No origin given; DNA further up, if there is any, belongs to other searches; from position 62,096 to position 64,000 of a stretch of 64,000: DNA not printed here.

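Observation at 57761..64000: Pel-like exopolysaccharide locus of atypical composition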

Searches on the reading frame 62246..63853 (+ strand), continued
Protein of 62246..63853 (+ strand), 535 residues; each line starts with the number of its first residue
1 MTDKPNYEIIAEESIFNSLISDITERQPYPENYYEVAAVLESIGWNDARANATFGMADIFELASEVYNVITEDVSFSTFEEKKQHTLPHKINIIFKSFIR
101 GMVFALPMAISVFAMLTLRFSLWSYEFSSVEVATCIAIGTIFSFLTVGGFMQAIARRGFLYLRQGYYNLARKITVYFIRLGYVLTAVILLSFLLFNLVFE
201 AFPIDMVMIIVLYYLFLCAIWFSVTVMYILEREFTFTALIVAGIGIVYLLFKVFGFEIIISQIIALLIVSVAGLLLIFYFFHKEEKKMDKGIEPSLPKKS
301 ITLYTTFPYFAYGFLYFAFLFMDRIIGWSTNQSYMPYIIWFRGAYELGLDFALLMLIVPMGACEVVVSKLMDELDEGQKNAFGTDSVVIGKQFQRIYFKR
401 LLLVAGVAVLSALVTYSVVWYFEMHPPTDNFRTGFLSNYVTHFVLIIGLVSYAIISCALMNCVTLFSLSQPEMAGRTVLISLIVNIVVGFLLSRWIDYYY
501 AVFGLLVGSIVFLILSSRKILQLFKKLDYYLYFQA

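Call 28: find_homologous_proteins(query=A2, max_evalue=0.001)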
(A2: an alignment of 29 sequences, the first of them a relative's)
Query A2 (29 sequences) (644 aa, profile of the alignment): 5 proteins with E <= 0.001 among 8000 candidates.
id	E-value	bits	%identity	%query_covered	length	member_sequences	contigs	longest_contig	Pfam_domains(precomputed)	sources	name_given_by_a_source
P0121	4.2e-181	622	100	100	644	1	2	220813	-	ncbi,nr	ncbi:MAG: hypothetical protein BWY15_00521 [Firmicutes bacterium ADurb.Bin193]|nr:MAG: hypothetical 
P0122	4.2e-148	513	42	100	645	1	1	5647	-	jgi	jgi:hypothetical protein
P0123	3.2e-147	510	45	100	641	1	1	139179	-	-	-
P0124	1.7e-136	475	41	100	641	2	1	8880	-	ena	-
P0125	7.7e-112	393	26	48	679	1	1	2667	PF20176.4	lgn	-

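Call 30: search_protein_families(library=pfam, alignment_id=A2, max_evalue=10)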
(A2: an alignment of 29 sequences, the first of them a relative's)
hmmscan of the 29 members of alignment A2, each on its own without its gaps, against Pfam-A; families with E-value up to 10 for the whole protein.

A. member 1, L001:11647-13581:+ (644 aa): 1 family
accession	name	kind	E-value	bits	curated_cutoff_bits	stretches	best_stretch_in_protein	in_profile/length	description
PF05875.18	Ceramidase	-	1.2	8.9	32.5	1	395-484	23-104/259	Ceramidase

B. families by the number of members that match (of 29 scanned): 25 families
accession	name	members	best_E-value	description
PF20176.3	DUF6541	1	0.00072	Family of unknown function (DUF6541)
PF05545.16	FixQ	1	0.0027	Cbb3-type cytochrome oxidase component FixQ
PF01712.25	dNK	1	0.018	Deoxynucleoside kinase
PF24432.1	DUF7555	1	0.038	Family of unknown function (DUF7555)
PF10810.13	DUF2545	1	0.049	Protein of unknown function (DUF2545)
PF07856.17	Orai-1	1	0.052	Mediator of CRAC channel activity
PF06783.16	UPF0239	1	0.1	Uncharacterised protein family (UPF0239)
PF24047.1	Tudor_krimper_1st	1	0.13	Krimper first tudor domain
PF17201.10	Cache_3-Cache_2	1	0.15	Cache 3/Cache 2 fusion domain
PF21594.4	UBA_MELK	1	0.16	Maternal embryonic leucine zipper kinase, UBA domain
PF20195.4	DUF6558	1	0.16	Phage tail protein N-terminal domain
PF10805.13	DUF2730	1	0.18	Protein of unknown function (DUF2730)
PF12279.13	DUF3619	1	0.19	Protein of unknown function (DUF3619)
PF14018.11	DUF4234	1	0.19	Domain of unknown function (DUF4234)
PF10101.14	DUF2339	1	0.29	Predicted membrane protein (DUF2339)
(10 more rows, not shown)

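Call 31: find_encoding_contigs(protein=P0123, flank=10000, max_places=3)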
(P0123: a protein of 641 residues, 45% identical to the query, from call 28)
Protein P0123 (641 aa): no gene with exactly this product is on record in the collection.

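Call 34: find_homologous_proteins(query=P0123, max_evalue=0.001)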
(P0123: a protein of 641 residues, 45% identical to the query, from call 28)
Query P0123 (641 aa): 3 proteins with E <= 0.001 among 8000 candidates.
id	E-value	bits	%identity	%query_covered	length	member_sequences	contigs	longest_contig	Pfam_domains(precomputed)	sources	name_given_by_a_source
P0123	0.0e+0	1414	100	100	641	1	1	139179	-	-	-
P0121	7.6e-179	614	45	98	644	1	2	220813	-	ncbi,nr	ncbi:MAG: hypothetical protein BWY15_00521 [Firmicutes bacterium ADurb.Bin193]|nr:MAG: hypothetical 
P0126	7.0e-76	274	30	99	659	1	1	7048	-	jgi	-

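Call 38: search_solved_structures(query=L002:20197-20952:+, max_evalue=10)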
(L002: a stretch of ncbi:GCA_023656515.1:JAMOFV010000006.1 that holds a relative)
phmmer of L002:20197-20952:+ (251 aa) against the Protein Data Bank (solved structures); distinct sequences matched with E-value up to 10: 2.
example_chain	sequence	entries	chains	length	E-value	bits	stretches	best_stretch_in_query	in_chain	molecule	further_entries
5tcb_A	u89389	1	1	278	0.22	14.6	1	25-133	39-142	PelA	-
5tsy_A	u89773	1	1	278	0.22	14.6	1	25-133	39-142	PelA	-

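Call 42: search_solved_structures(query=A5, max_evalue=10, show_alignments=2)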
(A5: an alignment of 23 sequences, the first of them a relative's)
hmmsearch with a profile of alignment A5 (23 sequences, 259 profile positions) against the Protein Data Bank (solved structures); distinct sequences matched with E-value up to 10: 33.
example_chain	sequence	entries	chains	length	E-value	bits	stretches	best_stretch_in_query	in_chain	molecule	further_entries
9cgy_A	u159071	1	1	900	2.7e-20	75.9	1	26-175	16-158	PelA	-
5tcb_A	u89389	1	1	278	2e-18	69.8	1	26-175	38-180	PelA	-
5tsy_A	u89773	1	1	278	2.1e-18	69.7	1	26-175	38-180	PelA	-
7mcd_A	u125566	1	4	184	3e-16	62.7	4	26-61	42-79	AI-designed TIM-barrel F15C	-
9ep5_A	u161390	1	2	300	1.3e-05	27.7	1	27-249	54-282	Glycoside-hydrolase family GH114 TIM-barrel domain-containing protein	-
7smj_A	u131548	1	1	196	2.6e-05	26.8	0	30-61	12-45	AI-designed TIM-barrel F2N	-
7mcc_A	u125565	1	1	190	4.1e-05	26.2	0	30-61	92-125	AI-designed TIM-barrel F2C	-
9jos_A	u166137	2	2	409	5.4e-05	25.7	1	96-255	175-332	Glycoside-hydrolase family GH114 TIM-barrel domain-containing protein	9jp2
9euz_A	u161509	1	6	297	9.8e-05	24.9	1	39-175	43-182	Uncharacterized protein TM_1410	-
2aam_A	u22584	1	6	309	0.00011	24.8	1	39-175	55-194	Hypothetical protein TM1410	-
9eux_G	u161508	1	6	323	0.00012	24.6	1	39-175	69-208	Uncharacterized protein TM_1410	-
8ya6_A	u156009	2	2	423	0.00038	23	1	93-230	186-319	endo-1,3-fucanase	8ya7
5bvl_A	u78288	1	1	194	0.0018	20.8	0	30-61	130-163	designed TIM barrel sTIM11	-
9joc_A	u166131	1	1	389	0.0018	20.8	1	47-169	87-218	endo-1.3-fucanase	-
9jof_A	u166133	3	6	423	0.0022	20.5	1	47-169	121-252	endo-1.3-fucanase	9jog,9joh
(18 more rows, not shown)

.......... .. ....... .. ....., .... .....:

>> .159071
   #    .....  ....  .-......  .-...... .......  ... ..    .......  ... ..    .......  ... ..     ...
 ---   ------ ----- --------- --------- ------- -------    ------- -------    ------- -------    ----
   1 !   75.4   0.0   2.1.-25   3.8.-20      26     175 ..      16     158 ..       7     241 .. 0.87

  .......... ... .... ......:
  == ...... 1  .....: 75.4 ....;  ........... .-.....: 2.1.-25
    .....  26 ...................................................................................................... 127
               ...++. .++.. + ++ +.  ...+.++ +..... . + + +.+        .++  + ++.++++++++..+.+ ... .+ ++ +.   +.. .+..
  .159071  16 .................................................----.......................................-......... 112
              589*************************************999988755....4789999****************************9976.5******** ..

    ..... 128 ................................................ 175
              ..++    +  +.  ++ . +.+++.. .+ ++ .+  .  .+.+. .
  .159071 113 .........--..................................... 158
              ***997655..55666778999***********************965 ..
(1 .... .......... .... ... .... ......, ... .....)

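Call 44: search_protein_families(library=ncbifam, proteins=[L002:13623-14789:+, L002:14800-15648:+, L002:15670-17220:+, L002:17235-17960:+, L002:17953-18372:+, L002:18359-20200:+, L002:20197-20952:+, L002:7560-9293:+, L002:11620-13605:+], max_evalue=0.001)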
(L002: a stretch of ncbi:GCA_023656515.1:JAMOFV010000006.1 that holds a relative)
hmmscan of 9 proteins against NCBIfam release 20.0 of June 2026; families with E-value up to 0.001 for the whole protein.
L002:13623-14789:+ (388 aa): 32 families (the best 25 are shown)
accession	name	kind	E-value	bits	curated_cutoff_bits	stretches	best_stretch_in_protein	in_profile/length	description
NF009405.0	PRK12767.1-4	equivalog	1.3e-25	90.1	390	1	40-319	38-305/320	carbamoyl phosphate synthase-like protein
NF009402.0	PRK12767.1-1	equivalog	4.8e-25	88.1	218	1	49-301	49-296/329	carbamoyl phosphate synthase-like protein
NF009404.0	PRK12767.1-3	equivalog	7.6e-25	87.5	316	1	4-318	3-322/344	carbamoyl phosphate synthase-like protein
NF005315.0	PRK06849.1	equivalog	7.1e-22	77.9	406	1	2-287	5-282/389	hypothetical protein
NF009406.0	PRK12767.1-5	equivalog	1.8e-21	76.6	271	1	26-317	28-308/327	carbamoyl phosphate synthase-like protein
NF009403.0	PRK12767.1-2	equivalog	2.8e-14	53.1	286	2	51-249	43-235/342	carbamoyl phosphate synthase-like protein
NF009554.0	PRK12999.1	equivalog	8.1e-11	40.5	965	1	104-280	109-296/1147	pyruvate carboxylase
NF002563.0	PRK02186.1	subfamily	9.8e-11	40.6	625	1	94-285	87-281/890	argininosuccinate lyase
NF006286.0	PRK08462.1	equivalog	1.2e-10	40.9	740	1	72-308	75-323/445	acetyl-CoA carboxylase biotin carboxylase subunit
TIGR01369.1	CPSaseII_lrg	equivalog_domain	2.6e-10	38.6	1027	1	105-310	660-871/1052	carbamoyl-phosphate synthase (glutamine-hydrolyzing) large subunit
TIGR03909.1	pyrrolys_PylC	equivalog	4.9e-10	38.7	248.3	1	75-282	63-254/374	3-methylornithine--L-lysine ligase PylC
NF053643.1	Ddl_archaea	equivalog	7.2e-10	38.4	500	1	89-314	79-306/367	putative pseudomurein biosynthesis ATP-grasp protein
NF009471.0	PRK12833.1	equivalog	5.1e-09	35.2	686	1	108-307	112-323/467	acetyl-CoA carboxylase biotin carboxylase subunit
NF006367.0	PRK08591.1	subfamily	5.5e-09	35.3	597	1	104-281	105-293/451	acetyl-CoA carboxylase biotin carboxylase subunit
NF004085.0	PRK05586.1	equivalog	8.8e-09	34.8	723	1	97-306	96-319/448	acetyl-CoA carboxylase biotin carboxylase subunit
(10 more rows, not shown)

L002:14800-15648:+ (282 aa): 10 families
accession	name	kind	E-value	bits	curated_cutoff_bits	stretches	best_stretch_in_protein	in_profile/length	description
TIGR03006.1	pepcterm_polyde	equivalog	1.6e-85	286.5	276.2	1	3-271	1-271/272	XrtA system polysaccharide deacetylase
TIGR02764.1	spore_ybaN_pdaB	equivalog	6.8e-25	87.9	237.4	1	36-140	21-122/191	polysaccharide deacetylase family sporulation protein PdaB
NF045821.1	PgAcgDacpgdA1_Bac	equivalog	3.2e-16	59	400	1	38-130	105-198/282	peptidoglycan-N-acetylglucosamine deacetylase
TIGR04243.1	nodulat_NodB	equivalog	2.6e-15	56.4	240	1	38-117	19-98/197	chitooligosaccharide deacetylase NodB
TIGR02873.1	spore_ylxY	hypoth_equivalog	9.4e-14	51.3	391.5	1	36-121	100-185/268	probable sporulation protein, polysaccharide deacetylase family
TIGR02884.1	spore_pdaA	equivalog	1e-13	51.5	298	1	37-116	53-132/224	delta-lactam-biosynthetic de-N-acetylase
NF045822.1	PgAcgDacpgdA2_Bac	equivalog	1.2e-11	44.5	400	1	36-123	84-171/274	peptidoglycan-N-acetylglucosamine deacetylase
NF045820.1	PgAcgDacpgdA_Strep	equivalog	9.1e-11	41.2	800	1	38-118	285-365/463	peptidoglycan-N-acetylglucosamine deacetylase PgdA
TIGR03212.1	uraD_N-term-dom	equivalog_domain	8.4e-08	31.6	424.6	1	28-144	71-183/297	allantoinase PuuE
NF011923.2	PRK15394.1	equivalog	4.8e-07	29.3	382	1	58-145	85-173/294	4-deoxy-4-formamido-L-arabinose-phosphoundecaprenol deformylase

L002:15670-17220:+ (516 aa): 2 families
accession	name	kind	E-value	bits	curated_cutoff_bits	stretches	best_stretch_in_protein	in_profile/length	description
TIGR01695.1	murJ_mviN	equivalog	1e-55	189.4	235.55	1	22-514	8-497/506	murein biosynthesis integral membrane protein MurJ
TIGR00797.1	matE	subfamily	6.4e-13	48.4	147.4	1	266-490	18-237/396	MATE family efflux transporter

L002:17235-17960:+ (241 aa): 18 families
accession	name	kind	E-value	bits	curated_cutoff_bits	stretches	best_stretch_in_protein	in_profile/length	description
NF058614.1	PPMAGASynPpgS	equivalog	4e-32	111.4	370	1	3-199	1-196/226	polyprenyl-phospho-N-acetylgalactosaminyl synthase PpgS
TIGR04182.1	glyco_TIGR04182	equivalog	2.2e-21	76.5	325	1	5-225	3-214/293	S-layer glycoprotein N-glycosyltransferase AglJ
NF047588.1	GlcsyltransPgfSStrep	equivalog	1.6e-19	70.3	500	1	6-233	5-229/308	glycosyltransferase PgfS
NF041391.1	DPhHxTase_Halo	equivalog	1.2e-15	57.1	375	1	10-208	3-192/213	dolichyl-phosphate hexose transferase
TIGR01556.1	rhamnosyltran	subfamily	8e-11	41.6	200.55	1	20-130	13-125/281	rhamnosyltransferase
TIGR04283.1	glyco_like_mftF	equivalog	8.8e-11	41.8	182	1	6-78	3-74/221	TIGR04283 family arsenosugar biosynthesis glycosyltransferase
TIGR03937.1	PgaC_IcaA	equivalog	3.3e-10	39.5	422.3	1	6-94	49-140/407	poly-beta-1,6-N-acetyl-D-glucosamine synthase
NF007986.1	PRK10714.1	equivalog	4.9e-10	38.9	529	1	5-228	9-229/316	undecaprenyl-phosphate 4-deoxy-4-formamido-L-arabinose transferase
NF045692.1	OglycostaseCruG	equivalog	5.6e-10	38.7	600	1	5-133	44-182/386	2'-O-glycosyltransferase CruG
TIGR03965.1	mycofact_glyco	equivalog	9.9e-09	34.6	280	1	4-112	76-187/467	mycofactocin biosynthesis glycosyltransferase MftF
NF041875.1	EPS_EpsD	equivalog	2.7e-08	33.6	370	1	6-112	3-112/325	exopolysaccharide biosynthesis glycosyltransferase EpsD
TIGR03469.1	HpnB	hypoth_equivalog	3.5e-08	32.9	379.25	1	5-114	47-170/386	hopene-associated glycosyltransferase HpnB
NF038302.1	EPS_HpsE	equivalog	1.5e-07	30.7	300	1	4-98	3-105/307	hormogonium polysaccharide biosynthesis glycosyltransferase HpsE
NF007482.0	PRK10073.1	equivalog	2.3e-07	30.2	423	1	6-124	10-131/334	glycosyltransferase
NF047683.1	TeichurnBiosyTuaG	equivalog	2.6e-07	30.6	400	1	6-130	10-135/252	teichuronic acid biosynthesis protein TuaG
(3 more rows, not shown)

L002:17953-18372:+ (139 aa): 0 families

L002:18359-20200:+ (613 aa): 1 family
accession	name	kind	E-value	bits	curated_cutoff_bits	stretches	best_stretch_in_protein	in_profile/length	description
NF053512.1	nitric_RR_NosR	exception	7.5e-34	117.5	400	1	353-549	165-362/422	response regulator c-di-GMP phosphodiesterase, NosR family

L002:20197-20952:+ (251 aa): 0 families

L002:7560-9293:+ (577 aa): 35 families (the best 25 are shown)
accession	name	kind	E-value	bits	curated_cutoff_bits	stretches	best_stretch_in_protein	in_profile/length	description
NF038011.1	PelF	equivalog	2.9e-43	148.6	100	1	7-484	2-489/489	GT4 family glycosyltransferase PelF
TIGR03088.1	stp2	hypoth_equivalog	3.1e-28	98.9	409.05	1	279-486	153-372/374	TIGR03088 family PEP-CTERM/XrtA system glycosyltransferase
TIGR04047.1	MSMEG_0565_glyc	hypoth_equivalog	5e-21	75.2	259.85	1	307-469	189-356/373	MSMEG_0565 family glycosyltransferase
NF041876.1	EPS_EpsE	equivalog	1e-20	74.4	400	1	286-474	186-383/389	exopolysaccharide biosynthesis GT4 family glycosyltransferase EpsE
TIGR03999.1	thiol_BshA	equivalog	3e-20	72.5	273.7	1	279-487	161-373/375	N-acetyl-alpha-D-glucosaminyl L-malate synthase BshA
TIGR04157.1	glyco_rSAM_CFB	subfamily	3.4e-19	69.1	400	1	279-481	186-403/406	TIGR04157 family glycosyltransferase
NF050063.1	ProtGlycPglJ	equivalog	2.4e-18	66.5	500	1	241-474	129-354/363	N-acetylgalactosamine-N,N'-diacetylbacillosaminyl-diphospho-undecaprenol 4-alpha-N-acetylgalactosaminyltransferase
TIGR03449.1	mycothiol_MshA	equivalog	1.9e-17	63.3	462.5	1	281-482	183-398/406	D-inositol-3-phosphate glycosyltransferase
NF047880.1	glyco_SdgA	exception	9e-17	60.8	800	1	287-476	290-480/488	serine-aspartate repeat adhesin O-glycosyltransferase SdgA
NF038229.1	Glyco4_Geo_Pelo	equivalog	1.2e-16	60.7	400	1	282-483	129-332/338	GPMC system family 4 glycosyltransferase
NF050056.1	ProtGlycPglH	equivalog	7.8e-16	58.1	600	1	206-472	97-339/354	GalNAc-alpha-(1->4)-GalNAc-alpha-(1->3)-diNAcBac-PP-undecaprenol alpha-1,4-N-acetyl-D-galactosaminyltransferase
NF038255.1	exopoly_VpsD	equivalog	4.9e-15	55.3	300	1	242-433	137-330/381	VpsD family glycosyltransferase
NF041010.1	glycosy_Agl16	equivalog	5.3e-15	55.1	575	1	278-470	148-335/352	glycosylation protein Agl16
NF011726.0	PRK15179.1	equivalog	3.1e-14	52.2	733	1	280-474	476-681/694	Vi polysaccharide biosynthesis protein TviE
TIGR02149.1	glgA_Coryne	subfamily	7.8e-13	48.3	302.4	1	206-484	95-387/391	glycogen synthase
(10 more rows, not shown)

L002:11620-13605:+ (661 aa): 0 families

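Call 46: search_protein_representatives(alignment_id=A4)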
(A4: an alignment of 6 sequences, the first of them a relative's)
Query: 6 sequences, 646 profile positions. Proteins with E-value up to 0.001 (for the whole library): 1047; up to 1e-10: 723; up to 1e-30: 363. The best 150 are listed.
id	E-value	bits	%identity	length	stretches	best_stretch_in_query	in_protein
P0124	0.0e+00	1025.4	-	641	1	1-646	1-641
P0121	1.6e-297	1004.9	-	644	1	1-646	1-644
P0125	1.1e-207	708.0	-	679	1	3-635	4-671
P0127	1.8e-197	674.3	-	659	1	3-646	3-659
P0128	1.0e-171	589.2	-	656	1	1-645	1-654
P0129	6.1e-170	583.3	-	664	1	5-644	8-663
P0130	9.6e-164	562.8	-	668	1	1-645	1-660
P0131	3.4e-161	554.4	-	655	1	1-644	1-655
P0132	7.5e-161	553.3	-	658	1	1-645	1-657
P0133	1.2e-159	549.3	-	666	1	2-645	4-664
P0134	5.2e-156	537.3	-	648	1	11-645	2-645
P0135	6.9e-153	527.0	-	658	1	1-645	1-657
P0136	1.2e-152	526.2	-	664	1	1-644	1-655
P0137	1.3e-152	526.1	-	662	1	2-645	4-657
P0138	7.4e-152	523.6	-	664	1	1-645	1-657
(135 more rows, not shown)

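Call 60: predict_structure(alignment_id=A6)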
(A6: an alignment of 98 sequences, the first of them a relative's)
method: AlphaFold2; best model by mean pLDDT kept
length: 641 residues; sequences in the alignment: 98
mean_pLDDT: 94.6   pTM: 0.93
mean pLDDT of the five models: 94.6, 94.2, 93.9, 93.9, 93.8
residues with pLDDT >= 90: 563; 70-90: 69; 50-70: 8; < 50: 1
segments of 3 or more residues with pLDDT < 50: none
pLDDT, mean of each block of 10 residues (from residue 1): 90 98 97 89 98 98 98 96 87 70 82 83 92 92 96 97 96 95 98 97 98 98 98 98 97 95 86 97 98 95 98 98 98 96 91 98 98 96 95 96 98 97 98 98 97 96 98 97 97 97 93 94 96 96 96 97 95 85 97 96 98 98 96 81 49
secondary structure, 60 per line:
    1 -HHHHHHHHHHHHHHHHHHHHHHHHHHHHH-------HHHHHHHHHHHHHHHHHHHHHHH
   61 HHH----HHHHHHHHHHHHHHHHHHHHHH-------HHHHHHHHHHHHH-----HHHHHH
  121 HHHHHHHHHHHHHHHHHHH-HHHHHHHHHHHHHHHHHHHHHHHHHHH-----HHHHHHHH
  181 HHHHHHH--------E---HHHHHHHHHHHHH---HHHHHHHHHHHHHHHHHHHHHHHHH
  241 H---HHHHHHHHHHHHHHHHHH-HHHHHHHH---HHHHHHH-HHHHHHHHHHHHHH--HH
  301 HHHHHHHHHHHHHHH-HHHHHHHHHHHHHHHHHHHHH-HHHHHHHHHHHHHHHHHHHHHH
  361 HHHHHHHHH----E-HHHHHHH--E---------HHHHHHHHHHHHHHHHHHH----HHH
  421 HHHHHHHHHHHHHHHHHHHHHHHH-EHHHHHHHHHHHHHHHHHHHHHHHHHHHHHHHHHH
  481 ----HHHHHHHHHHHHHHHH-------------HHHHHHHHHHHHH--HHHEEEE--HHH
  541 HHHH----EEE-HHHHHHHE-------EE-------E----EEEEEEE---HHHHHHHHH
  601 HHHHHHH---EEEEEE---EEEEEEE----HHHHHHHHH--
elements in order: H2-30 H38-63 H68-89 H97-109 H115-139 H141-167 H173-187 H200-212 H216-241 H245-262 H264-271 H275-281 H283-296 H299-315 H317-337 H339-369 H376-382 H395-413 H418-444 H447-480 H485-500 H514-526 E532-535 H538-544 E549-551 H553-559 E582-588 H592-607 E611-616 E620-626 H631-639
